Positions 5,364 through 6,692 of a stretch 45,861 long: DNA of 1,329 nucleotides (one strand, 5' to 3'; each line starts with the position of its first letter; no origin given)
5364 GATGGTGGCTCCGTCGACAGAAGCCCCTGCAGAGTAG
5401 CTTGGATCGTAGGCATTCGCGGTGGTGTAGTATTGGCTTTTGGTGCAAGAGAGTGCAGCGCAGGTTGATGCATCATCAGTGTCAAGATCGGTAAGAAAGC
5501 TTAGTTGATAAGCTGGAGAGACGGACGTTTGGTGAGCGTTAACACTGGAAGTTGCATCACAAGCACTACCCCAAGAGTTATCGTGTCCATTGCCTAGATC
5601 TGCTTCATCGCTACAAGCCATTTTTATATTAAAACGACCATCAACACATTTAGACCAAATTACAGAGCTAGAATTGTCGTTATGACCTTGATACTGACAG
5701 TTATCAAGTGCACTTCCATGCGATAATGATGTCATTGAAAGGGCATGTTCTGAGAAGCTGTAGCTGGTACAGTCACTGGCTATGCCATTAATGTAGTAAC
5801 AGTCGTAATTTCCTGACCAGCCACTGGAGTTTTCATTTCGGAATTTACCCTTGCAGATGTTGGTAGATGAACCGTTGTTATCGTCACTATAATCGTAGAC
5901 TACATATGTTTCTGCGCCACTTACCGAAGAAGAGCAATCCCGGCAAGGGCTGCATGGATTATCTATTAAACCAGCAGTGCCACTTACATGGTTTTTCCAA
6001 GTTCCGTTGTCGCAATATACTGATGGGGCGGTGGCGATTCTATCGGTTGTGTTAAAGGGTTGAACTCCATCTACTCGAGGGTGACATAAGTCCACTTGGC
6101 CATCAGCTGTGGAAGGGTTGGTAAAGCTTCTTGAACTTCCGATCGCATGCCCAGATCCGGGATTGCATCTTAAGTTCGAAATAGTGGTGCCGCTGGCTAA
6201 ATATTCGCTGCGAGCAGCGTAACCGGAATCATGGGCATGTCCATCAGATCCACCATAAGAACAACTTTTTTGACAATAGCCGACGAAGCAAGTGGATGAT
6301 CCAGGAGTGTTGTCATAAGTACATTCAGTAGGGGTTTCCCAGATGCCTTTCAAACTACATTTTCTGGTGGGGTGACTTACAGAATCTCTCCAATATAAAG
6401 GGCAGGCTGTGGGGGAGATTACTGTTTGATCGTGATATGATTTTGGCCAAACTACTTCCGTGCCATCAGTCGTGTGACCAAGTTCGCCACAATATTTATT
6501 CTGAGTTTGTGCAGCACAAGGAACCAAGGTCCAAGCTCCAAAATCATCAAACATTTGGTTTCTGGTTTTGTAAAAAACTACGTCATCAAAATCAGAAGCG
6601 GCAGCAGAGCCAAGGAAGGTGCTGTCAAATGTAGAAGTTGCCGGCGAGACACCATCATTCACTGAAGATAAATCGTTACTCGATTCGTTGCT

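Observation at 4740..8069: comF-linked 857-aa prepilin-leader protein with a huge cysteine-rich ectodomain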

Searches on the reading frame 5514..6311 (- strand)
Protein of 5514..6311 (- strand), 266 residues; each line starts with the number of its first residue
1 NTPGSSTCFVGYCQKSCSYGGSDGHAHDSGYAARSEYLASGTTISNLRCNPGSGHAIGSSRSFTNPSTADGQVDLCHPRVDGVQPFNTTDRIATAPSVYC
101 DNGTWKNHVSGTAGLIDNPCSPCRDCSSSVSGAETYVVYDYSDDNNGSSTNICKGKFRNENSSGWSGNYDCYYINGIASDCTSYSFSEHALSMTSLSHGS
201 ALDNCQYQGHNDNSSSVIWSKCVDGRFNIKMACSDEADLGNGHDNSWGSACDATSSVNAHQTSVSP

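Call 36: find_homologous_proteins(query=A3, max_evalue=0.01)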
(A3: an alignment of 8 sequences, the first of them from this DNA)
Query A3 (8 sequences): 2471 candidates shared short words with the query, none scored E <= 0.01.

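Call 48: predict_structure(alignment_id=A3)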
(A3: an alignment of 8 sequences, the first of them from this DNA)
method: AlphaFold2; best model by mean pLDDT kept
length: 266 residues; sequences in the alignment: 8
mean_pLDDT: 45.5   pTM: 0.41
mean pLDDT of the five models: 45.5, 38.9, 38.8, 38.4, 32.9
residues with pLDDT >= 90: 0; 70-90: 26; 50-70: 61; < 50: 179
segments of 3 or more residues with pLDDT < 50: 15-17, 57-74, 76-88, 123-217, 221-226, 232-266
pLDDT, mean of each block of 10 residues (from residue 1): 64 50 58 69 74 50 37 46 43 67 68 55 42 36 31 39 40 41 34 34 38 42 49 37 29 24 21
secondary structure, 60 per line:
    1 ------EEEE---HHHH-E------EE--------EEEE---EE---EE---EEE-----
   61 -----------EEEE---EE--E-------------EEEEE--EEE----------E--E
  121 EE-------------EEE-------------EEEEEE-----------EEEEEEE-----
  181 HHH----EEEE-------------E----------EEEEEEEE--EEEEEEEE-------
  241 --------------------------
elements in order: E7-10 H14-17 E36-39 E53-55 E72-75 E97-101 E104-106 E120-122 E136-138 E152-157 E169-175 E188-191 E216-223 E226-233

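Call 51: search_solved_structures(query=A3, max_evalue=10)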
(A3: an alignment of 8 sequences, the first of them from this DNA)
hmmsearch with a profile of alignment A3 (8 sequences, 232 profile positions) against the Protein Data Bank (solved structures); distinct sequences matched with E-value up to 10: 3.
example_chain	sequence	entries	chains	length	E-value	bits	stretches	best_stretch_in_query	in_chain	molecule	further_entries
1e5g_A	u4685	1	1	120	0.13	15.1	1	3-48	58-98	COMPLEMENT CONTROL PROTEIN C3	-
8ytn_A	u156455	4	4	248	0.21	14.4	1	19-53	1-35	Single-chain Fv antibody of E11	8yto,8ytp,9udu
6k4z_A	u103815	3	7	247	0.39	13.6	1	19-51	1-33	scFv of C6 | Single-chain Fv antibody of C6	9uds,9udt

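Call 66: fold_search(model_id=the predicted structure, library=pdb)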
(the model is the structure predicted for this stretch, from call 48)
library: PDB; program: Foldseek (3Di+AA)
matches with E <= 10: 387; with E <= 0.001: 0
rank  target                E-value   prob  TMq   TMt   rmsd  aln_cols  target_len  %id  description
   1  2b4w                  4.3e-01  0.02  0.07  0.08  17.4       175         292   10  Hypothetical protein from leishmania major (released 2005-10-04)
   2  2qo5                  8.4e-01  0.04  0.09  0.15  14.7       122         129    6  Crystal structure of the cysteine 91 threonine mutant of zebrafish liver bile acid-binding protein complexed with cholic (released 2007-07-31)
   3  3was_A                8.9e-01  0.06  0.12  0.09  14.2        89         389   11  Crystal structure of 4-O-beta-D-mannosyl-D-glucose phosphorylase MGP complexed with Man-Glc+PO4 (released 2013-09-04)
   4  4kmi_A                8.9e-01  0.02  0.10  0.08  17.9       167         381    8  Crystal structure of 4-O-beta-D-mannosyl-D-glucose phosphorylase MGP complexed with PO4 (released 2013-09-04)
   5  3wau_A                1.1e+00  0.04  0.09  0.07  13.7        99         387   10  Crystal structure of 4-O-beta-D-mannosyl-D-glucose phosphorylase MGP complexed with M1P (released 2013-09-04)
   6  5bvt                  1.2e+00  0.05  0.11  0.19  13.4       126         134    6  Palmitate-bound pFABP5 (released 2015-08-05)
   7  7o0j                  1.2e+00  0.03  0.09  0.16  14.5       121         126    7  High resolution structure of recombinant chichen liver Bile Acid Binding Protein (cL-BABP) (released 2021-05-12)
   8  5ay9                  1.2e+00  0.01  0.11  0.08  19.0       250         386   15  Crystal structure of Ruminococcus albus 4-O-beta-D-mannosyl-D-glucose phosphorylase (RaMP1) (released 2016-03-23)
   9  3wau_B                1.3e+00  0.04  0.09  0.07  13.6        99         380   10  Crystal structure of 4-O-beta-D-mannosyl-D-glucose phosphorylase MGP complexed with M1P (released 2013-09-04)
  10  2ft9                  1.3e+00  0.03  0.09  0.17  15.7       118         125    8  Crystal structure of axolotl (Ambystoma mexicanum) liver bile acid-binding protein bound to cholic acid (released 2006-04-11)
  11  4ym7_AH               1.5e+00  0.03  0.08  0.15  16.1        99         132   11  RNA polymerase I structure with an alternative dimer hinge (released 2015-09-09)
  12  1cbq                  1.5e+00  0.03  0.10  0.16  17.7       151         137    8  CRYSTAL STRUCTURE OF CELLULAR RETINOIC-ACID-BINDING PROTEINS I AND II IN COMPLEX WITH ALL-TRANS-RETINOIC ACID AND A SYNT (released 1995-01-26)
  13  2hye_A                1.5e+00  0.02  0.10  0.03  17.8       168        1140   11  Crystal Structure of the DDB1-Cul4A-Rbx1-SV5V Complex (released 2006-10-03)
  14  4c3h_H                1.5e+00  0.02  0.08  0.13  16.8        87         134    9  Structure of 14-subunit RNA polymerase I at 3.27 A resolution, crystal form C2-93 (released 2013-10-23)
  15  3stk                  1.6e+00  0.03  0.08  0.16  15.6       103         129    5  Crystal Structure of human LFABP complex with two molecules of palmitic acid (holo-LFABP) (released 2011-08-10)
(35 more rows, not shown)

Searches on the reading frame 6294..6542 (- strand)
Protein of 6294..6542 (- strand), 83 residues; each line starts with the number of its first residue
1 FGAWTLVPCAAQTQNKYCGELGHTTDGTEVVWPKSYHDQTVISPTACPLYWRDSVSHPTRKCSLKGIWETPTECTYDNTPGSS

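Call 75: search_protein_families(library=pfam, alignment_id=A4, max_evalue=10)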
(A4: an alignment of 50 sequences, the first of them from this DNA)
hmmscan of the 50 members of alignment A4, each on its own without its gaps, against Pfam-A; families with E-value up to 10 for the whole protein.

A. member 1, seq(83 aa): 1 family
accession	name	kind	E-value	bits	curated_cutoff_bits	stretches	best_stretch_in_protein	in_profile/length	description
PF02793.27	HRM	-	0.0037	18.1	26.2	1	25-75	8-64/66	Hormone receptor domain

B. families by the number of members that match (of 50 scanned): 11 families
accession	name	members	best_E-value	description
PF02793.27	HRM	24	0.0007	Hormone receptor domain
PF00084.26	Sushi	2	0.014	Sushi repeat (SCR repeat)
PF25599.1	Ephrin_CRD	1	0.0052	Ephrin cysteine rich domain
PF25585.1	zf-CCCH_DUS3L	1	0.029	DUS3L CCCH zinc finger domain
PF21759.2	AIR2-like_ZnK4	1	0.05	AIR2-like, CCHC-type 1 zinc finger 4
PF14810.12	TGT_C2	1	0.1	Patch-forming domain C2 of tRNA-guanine transglycosylase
PF17769.7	PurK_C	1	0.1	Phosphoribosylaminoimidazole carboxylase C-terminal domain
PF09701.15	Cas_Cmr5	1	0.12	CRISPR-associated protein (Cas_Cmr5)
PF04644.17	Motilin_ghrelin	1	0.18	Motilin/ghrelin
PF22116.1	DUF6944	1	0.2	Family of unknown function (DUF6944)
PF04575.19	SlipAM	1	0.22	Surface lipoprotein assembly modifier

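Call 76: search_solved_structures(query=A4, max_evalue=10, show_alignments=3)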
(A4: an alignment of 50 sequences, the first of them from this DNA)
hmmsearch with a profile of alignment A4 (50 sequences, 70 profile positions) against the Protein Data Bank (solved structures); distinct sequences matched with E-value up to 10: 3.
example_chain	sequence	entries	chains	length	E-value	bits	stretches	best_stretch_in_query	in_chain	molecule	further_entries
2l27_A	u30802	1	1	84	0.45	14.5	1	9-68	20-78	Corticotropin-releasing factor receptor 1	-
2cx0_A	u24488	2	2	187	0.99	13.4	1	25-63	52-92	hypothetical protein APE0525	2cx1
1zs7_A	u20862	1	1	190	1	13.3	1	25-63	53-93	hypothetical protein APE0525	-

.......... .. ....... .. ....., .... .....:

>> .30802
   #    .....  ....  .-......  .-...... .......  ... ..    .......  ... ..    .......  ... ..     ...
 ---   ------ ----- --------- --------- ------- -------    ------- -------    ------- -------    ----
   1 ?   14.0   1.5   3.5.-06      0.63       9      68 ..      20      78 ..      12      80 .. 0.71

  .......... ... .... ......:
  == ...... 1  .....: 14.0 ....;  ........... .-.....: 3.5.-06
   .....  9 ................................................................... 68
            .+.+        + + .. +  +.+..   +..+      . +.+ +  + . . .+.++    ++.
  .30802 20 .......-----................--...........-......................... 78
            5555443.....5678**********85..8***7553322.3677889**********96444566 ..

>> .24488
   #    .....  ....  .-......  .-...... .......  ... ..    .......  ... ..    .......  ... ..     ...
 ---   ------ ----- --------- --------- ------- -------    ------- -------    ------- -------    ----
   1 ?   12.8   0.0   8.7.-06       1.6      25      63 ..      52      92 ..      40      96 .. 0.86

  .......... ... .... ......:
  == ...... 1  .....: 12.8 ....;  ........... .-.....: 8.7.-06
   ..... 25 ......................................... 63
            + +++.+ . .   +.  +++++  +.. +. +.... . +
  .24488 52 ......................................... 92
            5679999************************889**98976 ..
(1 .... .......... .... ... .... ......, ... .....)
